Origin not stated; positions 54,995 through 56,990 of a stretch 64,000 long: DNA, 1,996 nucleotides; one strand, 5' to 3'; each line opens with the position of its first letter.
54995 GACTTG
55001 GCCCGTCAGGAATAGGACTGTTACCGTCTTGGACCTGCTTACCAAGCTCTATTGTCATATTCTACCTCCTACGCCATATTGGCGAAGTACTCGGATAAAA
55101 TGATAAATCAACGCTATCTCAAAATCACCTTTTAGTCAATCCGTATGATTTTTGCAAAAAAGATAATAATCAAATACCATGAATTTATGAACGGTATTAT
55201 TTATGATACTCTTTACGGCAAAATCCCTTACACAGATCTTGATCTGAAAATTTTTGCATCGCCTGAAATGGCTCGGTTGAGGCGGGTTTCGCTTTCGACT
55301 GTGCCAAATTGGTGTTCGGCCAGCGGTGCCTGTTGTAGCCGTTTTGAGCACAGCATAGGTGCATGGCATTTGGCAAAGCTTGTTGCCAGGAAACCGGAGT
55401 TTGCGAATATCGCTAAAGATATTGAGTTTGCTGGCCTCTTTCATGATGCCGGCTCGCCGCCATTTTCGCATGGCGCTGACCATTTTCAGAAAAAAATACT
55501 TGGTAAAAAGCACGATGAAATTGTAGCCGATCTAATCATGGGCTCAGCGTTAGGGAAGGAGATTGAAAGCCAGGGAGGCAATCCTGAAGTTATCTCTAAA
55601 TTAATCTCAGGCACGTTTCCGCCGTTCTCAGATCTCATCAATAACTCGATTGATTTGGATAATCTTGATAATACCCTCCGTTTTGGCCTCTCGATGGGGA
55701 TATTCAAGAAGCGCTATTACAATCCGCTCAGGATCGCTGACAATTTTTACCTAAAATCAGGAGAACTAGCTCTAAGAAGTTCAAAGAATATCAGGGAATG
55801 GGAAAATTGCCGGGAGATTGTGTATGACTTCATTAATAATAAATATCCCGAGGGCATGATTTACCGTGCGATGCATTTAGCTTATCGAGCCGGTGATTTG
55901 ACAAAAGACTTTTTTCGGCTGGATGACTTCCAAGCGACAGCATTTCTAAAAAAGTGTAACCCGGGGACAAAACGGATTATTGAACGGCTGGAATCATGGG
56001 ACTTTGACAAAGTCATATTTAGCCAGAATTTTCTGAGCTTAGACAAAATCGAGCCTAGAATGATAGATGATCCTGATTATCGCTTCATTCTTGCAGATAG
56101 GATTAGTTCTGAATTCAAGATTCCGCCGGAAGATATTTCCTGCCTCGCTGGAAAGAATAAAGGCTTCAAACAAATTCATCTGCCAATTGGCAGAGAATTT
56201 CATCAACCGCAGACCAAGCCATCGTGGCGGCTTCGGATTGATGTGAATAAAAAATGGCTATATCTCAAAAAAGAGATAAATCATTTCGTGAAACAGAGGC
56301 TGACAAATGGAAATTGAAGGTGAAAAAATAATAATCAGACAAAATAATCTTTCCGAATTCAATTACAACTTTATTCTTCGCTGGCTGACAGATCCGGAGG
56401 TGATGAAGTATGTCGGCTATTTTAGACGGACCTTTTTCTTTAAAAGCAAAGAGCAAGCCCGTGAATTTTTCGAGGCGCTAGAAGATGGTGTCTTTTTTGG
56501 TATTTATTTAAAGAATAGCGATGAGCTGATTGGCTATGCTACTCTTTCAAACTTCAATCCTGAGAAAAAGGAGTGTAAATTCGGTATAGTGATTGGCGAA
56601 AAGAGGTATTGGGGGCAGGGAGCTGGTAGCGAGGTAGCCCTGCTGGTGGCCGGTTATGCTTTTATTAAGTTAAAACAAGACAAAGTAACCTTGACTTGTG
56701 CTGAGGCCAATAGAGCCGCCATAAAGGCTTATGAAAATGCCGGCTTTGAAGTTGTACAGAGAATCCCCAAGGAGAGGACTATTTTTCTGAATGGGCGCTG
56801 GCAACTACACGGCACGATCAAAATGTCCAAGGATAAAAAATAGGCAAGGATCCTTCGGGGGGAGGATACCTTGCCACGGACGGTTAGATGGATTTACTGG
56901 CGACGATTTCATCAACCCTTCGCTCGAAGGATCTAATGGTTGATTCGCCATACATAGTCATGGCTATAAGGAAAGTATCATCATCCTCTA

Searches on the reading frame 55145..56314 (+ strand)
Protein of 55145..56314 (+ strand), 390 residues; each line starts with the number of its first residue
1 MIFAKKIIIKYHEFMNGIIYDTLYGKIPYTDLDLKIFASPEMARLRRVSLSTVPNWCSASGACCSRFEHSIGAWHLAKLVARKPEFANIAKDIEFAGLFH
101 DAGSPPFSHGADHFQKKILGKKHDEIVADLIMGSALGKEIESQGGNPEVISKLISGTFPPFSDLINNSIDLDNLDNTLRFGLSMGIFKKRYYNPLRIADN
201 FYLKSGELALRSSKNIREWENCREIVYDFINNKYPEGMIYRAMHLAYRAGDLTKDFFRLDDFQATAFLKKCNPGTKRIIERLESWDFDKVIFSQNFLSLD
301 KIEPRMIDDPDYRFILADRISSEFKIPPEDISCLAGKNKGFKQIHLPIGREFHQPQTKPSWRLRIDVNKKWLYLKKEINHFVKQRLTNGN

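Call 60: search_protein_families(library=pfam, proteins=[window:55145-56314:+], max_evalue=0.001)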
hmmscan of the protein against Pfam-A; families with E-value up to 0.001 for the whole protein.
window:55145-56314:+ (390 aa): 1 family
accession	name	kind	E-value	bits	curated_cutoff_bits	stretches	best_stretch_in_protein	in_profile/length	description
PF01966.28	HD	-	1.4e-06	29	22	1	66-172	1-108/116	HD domain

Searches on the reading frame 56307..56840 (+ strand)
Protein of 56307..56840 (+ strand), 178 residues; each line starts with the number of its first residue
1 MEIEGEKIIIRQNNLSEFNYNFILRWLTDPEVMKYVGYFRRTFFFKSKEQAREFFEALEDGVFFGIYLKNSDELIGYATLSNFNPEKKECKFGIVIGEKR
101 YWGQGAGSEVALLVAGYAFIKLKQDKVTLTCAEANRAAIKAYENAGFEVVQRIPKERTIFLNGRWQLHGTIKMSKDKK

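Call 60: search_protein_families(library=pfam, proteins=[window:56307-56840:+], max_evalue=0.001)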
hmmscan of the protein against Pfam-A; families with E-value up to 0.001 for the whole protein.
window:56307-56840:+ (178 aa): 5 families
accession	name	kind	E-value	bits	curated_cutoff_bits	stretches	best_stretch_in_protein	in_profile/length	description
PF13302.13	Acetyltransf_3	-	4.4e-21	76.5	25.4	1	23-148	15-138/138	Acetyltransferase (GNAT) domain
PF00583.31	Acetyltransf_1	-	4.1e-11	43.6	20.7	1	45-147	15-116/116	Acetyltransferase (GNAT) family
PF13420.13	Acetyltransf_4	-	1.1e-07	32.4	24.3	1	23-165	12-150/155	Acetyltransferase (GNAT) domain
PF13523.12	Acetyltransf_8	-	1.8e-05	24.8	27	1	64-153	59-143/145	Acetyltransferase (GNAT) domain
PF13673.13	Acetyltransf_10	-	0.00033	21.1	23.6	1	47-152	18-112/128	Acetyltransferase (GNAT) domain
